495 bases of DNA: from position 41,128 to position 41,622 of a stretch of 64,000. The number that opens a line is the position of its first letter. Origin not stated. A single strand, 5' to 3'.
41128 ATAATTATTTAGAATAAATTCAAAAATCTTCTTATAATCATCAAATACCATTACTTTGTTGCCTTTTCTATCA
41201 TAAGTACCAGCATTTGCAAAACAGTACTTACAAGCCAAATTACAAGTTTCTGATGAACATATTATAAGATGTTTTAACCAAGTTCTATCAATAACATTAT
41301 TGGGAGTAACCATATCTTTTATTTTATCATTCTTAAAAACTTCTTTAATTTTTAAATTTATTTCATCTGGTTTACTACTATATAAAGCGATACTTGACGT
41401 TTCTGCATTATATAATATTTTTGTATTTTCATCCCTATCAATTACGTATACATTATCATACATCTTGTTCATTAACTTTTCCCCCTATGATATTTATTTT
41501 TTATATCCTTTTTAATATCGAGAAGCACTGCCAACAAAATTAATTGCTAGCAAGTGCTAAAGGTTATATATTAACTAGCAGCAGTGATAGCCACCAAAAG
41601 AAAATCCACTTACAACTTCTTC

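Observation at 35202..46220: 11-kb minus-strand operon combining a KS/CLF-ACP module with a multi-precursor radical-SAM RiPP system and a dedicated exporter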

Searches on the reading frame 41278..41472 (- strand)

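Call 95: search_protein_families(library=pfam, proteins=[window:41278-41472:-], max_evalue=10)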
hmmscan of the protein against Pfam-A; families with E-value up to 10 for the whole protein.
window:41278-41472:- (65 aa): 2 families
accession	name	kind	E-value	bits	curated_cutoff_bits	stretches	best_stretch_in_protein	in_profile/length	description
PF19020.6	Ta1207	-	0.0065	16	26.3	1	22-62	189-229/277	Ta1207 family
PF08603.16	CAP_C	-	0.024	14.7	23.8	1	10-59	92-140/157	Adenylate cyclase associated (CAP) C terminal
